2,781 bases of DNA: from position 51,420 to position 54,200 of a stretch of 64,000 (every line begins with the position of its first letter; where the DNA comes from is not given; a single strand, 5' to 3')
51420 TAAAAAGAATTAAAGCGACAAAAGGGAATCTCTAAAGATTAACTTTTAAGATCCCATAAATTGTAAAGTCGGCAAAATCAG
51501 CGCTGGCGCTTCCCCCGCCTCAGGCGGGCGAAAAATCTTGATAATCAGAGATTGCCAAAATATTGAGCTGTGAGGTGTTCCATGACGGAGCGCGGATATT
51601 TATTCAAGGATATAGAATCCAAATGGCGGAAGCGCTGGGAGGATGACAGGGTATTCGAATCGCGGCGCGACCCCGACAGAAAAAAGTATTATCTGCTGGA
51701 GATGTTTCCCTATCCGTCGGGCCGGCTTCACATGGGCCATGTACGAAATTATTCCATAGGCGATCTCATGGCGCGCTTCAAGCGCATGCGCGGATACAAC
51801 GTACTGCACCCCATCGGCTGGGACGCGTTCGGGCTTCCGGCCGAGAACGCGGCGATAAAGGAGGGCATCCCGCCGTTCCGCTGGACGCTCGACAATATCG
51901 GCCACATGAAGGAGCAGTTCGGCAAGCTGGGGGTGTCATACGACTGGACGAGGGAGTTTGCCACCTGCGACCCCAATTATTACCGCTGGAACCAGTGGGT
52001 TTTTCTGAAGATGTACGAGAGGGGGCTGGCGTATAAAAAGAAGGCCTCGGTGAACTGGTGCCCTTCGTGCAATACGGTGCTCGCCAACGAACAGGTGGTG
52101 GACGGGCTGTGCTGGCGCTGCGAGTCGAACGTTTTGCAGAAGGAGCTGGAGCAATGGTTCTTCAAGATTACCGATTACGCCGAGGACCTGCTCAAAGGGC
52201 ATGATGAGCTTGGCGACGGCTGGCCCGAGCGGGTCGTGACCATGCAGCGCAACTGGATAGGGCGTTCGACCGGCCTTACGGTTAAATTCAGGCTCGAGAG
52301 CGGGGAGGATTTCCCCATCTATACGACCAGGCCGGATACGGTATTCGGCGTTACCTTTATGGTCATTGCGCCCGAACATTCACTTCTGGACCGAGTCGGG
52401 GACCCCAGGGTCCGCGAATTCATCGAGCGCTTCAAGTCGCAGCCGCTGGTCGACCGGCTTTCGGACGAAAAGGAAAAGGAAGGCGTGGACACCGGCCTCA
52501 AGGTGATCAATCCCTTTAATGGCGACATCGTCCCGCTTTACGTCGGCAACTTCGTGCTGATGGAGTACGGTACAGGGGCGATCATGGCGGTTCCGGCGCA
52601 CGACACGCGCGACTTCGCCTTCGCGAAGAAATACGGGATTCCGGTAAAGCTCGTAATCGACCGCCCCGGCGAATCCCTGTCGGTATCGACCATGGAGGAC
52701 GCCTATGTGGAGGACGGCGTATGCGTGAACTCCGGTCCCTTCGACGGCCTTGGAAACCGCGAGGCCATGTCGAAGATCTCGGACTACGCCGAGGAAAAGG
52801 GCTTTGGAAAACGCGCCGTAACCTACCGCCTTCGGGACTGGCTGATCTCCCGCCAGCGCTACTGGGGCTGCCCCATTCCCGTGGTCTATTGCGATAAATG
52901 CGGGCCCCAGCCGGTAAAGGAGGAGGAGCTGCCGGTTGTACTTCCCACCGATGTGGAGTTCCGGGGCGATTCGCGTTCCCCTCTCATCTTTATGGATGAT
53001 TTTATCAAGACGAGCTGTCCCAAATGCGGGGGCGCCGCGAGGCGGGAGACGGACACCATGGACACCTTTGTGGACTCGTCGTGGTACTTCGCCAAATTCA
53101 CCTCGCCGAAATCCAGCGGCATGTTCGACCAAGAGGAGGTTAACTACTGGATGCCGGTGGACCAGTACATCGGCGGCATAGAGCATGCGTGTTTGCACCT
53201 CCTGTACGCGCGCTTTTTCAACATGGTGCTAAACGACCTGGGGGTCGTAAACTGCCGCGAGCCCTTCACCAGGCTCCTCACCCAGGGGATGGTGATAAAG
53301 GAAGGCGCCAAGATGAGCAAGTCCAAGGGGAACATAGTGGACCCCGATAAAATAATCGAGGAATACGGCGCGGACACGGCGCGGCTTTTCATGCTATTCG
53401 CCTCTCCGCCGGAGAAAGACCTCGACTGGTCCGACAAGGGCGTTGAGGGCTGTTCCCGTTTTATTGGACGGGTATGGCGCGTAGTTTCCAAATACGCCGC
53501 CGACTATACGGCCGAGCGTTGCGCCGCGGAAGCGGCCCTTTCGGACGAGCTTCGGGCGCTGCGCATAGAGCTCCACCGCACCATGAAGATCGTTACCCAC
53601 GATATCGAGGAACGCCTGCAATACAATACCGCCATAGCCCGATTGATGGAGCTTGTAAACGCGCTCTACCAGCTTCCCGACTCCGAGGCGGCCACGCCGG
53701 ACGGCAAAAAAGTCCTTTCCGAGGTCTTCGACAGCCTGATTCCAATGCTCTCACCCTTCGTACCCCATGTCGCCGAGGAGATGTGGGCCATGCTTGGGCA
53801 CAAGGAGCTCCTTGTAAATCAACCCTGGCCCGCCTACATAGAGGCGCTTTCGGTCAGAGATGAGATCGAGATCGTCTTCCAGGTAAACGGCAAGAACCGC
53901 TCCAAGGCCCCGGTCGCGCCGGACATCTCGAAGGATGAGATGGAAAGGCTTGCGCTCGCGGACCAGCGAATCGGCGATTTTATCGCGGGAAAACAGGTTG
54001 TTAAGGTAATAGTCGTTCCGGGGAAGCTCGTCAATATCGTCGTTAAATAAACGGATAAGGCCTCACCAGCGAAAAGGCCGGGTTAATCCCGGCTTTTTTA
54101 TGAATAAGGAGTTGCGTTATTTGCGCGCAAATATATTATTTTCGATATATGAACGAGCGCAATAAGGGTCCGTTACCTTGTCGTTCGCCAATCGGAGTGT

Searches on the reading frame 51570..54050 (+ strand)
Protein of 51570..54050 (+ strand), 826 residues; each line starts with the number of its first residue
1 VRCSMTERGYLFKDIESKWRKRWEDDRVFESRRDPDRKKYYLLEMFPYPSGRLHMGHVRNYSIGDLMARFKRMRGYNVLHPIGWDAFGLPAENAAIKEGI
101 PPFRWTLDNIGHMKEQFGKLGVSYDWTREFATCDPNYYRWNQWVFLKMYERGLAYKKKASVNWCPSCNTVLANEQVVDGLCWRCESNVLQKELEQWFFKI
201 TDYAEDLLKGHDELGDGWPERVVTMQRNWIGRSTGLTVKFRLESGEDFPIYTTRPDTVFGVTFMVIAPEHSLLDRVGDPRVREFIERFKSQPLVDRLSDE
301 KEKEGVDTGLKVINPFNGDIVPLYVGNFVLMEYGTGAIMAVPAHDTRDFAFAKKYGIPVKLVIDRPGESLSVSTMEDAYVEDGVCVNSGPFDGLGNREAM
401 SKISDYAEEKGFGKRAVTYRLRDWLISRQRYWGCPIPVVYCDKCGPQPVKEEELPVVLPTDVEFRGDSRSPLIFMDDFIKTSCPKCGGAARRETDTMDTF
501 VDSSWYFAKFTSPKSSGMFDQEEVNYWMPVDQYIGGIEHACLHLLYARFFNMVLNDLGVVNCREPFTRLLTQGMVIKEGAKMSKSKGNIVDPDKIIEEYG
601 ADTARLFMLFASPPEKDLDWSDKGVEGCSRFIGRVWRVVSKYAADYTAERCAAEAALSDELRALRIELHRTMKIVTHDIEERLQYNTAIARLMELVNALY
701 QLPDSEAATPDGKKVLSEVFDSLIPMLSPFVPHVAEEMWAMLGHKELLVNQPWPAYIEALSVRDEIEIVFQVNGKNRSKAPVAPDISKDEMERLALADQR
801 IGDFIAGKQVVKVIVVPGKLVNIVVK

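Call 78: search_protein_families(library=pfam, proteins=[window:51570-54050:+], max_evalue=0.00001)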
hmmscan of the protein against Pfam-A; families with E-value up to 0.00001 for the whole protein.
window:51570-54050:+ (826 aa): 5 families
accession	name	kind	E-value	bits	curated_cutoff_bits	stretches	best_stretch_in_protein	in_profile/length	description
PF13603.12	tRNA-synt_1_2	-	2e-67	226.8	25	1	227-407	1-184/185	Leucyl-tRNA synthetase, editing domain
PF00133.28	tRNA-synt_1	-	1.2e-61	209.2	22.7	2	19-251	2-246/414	tRNA synthetases class I (I, L, M and V)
PF09334.17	tRNA-synt_1g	-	8.3e-39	133.9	20.1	2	46-187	7-145/391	tRNA synthetases class I (M)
PF08264.19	Anticodon_1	-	1.2e-21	77.5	25.1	1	664-787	4-143/148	Anticodon-binding domain of tRNA ligase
PF01406.26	tRNA-synt_1e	-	1.4e-06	28.4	27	0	569-623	241-294/301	tRNA synthetases class I (C) catalytic domain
